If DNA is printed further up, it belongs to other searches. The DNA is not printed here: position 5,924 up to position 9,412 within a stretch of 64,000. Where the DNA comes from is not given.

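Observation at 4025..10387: Uncharacterised five-gene membrane operon: Yip1 + 4-TM protein + giant toxin-like protein + two zinc-ribbon proteins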

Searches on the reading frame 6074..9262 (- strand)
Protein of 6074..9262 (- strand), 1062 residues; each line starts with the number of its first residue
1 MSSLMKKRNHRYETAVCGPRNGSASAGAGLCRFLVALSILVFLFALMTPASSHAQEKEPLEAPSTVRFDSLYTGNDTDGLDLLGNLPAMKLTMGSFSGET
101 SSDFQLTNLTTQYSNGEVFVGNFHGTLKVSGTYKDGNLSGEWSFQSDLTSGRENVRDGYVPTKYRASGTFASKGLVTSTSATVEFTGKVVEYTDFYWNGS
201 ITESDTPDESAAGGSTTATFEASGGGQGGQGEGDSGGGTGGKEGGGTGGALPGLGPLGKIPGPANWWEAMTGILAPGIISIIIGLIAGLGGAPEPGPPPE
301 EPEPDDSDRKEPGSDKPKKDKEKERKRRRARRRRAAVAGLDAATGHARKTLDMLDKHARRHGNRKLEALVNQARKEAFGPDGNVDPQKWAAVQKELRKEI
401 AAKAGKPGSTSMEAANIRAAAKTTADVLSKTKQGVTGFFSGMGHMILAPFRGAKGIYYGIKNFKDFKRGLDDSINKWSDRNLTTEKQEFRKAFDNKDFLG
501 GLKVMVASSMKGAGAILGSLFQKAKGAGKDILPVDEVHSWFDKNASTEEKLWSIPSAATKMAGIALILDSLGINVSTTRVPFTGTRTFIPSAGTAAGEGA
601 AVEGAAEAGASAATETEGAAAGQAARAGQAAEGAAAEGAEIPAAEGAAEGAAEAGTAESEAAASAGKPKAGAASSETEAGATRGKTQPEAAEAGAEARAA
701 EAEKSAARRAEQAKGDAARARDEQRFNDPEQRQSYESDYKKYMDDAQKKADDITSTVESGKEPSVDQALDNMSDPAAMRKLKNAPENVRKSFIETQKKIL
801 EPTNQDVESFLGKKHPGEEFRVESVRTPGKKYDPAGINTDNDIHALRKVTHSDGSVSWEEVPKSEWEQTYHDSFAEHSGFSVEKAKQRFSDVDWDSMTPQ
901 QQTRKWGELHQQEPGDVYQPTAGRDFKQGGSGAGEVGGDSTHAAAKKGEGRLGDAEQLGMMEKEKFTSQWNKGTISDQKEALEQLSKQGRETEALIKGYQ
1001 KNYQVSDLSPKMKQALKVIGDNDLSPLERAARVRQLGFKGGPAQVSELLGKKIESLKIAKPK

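Call 4: search_protein_families(library=pfam, proteins=[window:6074-9262:-], max_evalue=0.1)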
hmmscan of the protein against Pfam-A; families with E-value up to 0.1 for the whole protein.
window:6074-9262:- (1062 aa): 0 families

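Call 5: search_protein_families(library=ncbifam, proteins=[window:6074-9262:-], max_evalue=0.1)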
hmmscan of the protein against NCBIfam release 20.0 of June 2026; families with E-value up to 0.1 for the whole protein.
window:6074-9262:- (1062 aa): 0 families

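Call 6: find_homologous_proteins(query=window:6074-9262:-)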
Query window:6074-9262:- (1062 aa): 1 proteins with E <= 0.001 among 8000 candidates.
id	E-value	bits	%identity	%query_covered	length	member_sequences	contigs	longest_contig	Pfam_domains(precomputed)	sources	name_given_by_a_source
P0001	0.0e+0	2340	100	100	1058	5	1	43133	-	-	-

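Call 9: search_solved_structures(query=window:6074-9262:-, max_evalue=1)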
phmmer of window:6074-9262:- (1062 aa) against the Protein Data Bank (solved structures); distinct sequences matched with E-value up to 1: 1.
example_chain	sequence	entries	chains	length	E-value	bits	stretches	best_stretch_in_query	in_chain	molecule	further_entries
2pk2_A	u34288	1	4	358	0.23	12.7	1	225-259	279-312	Cyclin-T1, Protein Tat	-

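Call 12: find_encoding_contigs(protein=P0001, flank=10000, max_places=10)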
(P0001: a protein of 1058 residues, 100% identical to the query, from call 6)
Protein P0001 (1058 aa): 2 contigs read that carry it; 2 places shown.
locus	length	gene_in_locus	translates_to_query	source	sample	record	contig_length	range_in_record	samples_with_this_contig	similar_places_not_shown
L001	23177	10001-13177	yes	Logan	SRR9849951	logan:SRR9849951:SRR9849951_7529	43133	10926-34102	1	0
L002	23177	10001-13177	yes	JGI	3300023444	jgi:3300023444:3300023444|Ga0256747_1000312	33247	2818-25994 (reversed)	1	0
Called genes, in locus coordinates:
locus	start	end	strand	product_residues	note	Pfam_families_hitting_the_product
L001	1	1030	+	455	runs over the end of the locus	PF00158:Sigma54_activat (faint), PF05496:RuvB_N, PF00004:AAA, PF16193:AAA_assoc_2, PF12002:MgsA_C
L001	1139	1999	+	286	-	-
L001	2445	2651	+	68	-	PF00403:HMA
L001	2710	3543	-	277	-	PF14804:Jag_N, PF13083:KH_KhpA-B, PF01424:R3H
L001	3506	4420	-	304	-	PF02096:60KD_IMP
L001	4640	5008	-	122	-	PF00825:Ribonuclease_P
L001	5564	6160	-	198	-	PF04002:RadC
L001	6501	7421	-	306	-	PF01435:Peptidase_M48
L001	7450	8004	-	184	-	PF04011:LemA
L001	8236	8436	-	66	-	PF04405:ScdA_N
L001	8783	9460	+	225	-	-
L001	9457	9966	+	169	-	-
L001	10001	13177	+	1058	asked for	-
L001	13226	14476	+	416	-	PF13240:Zn_Ribbon_1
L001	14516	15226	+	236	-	PF13240:Zn_Ribbon_1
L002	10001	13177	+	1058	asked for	-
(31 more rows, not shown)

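Call 13: find_related_loci(query=window:6074-9262:-, collection=genome_contigs, flank=10000)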
Query window:6074-9262:- (1062 aa) in genome_contigs; peptide patterns used: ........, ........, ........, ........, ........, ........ (x = any residue, [..] = any of these).
129 stretches matched a pattern, but none encodes a relative of the query by tblastn (E <= 1e-3).

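Call 15: search_protein_families(library=padloc, proteins=[window:6074-9262:-], max_evalue=0.1)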
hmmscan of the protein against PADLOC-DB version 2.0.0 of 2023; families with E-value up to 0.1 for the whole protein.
window:6074-9262:- (1062 aa): 1 family
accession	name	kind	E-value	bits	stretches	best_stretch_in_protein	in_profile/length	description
PDLC01527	Cas8b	-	0.072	9.4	0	724-819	220-318/759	CAS-I-B; effector_LS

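Call 16: search_protein_families(library=phrogs, proteins=[window:6074-9262:-], max_evalue=0.1)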
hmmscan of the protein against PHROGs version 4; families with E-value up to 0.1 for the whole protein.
window:6074-9262:- (1062 aa): 0 families
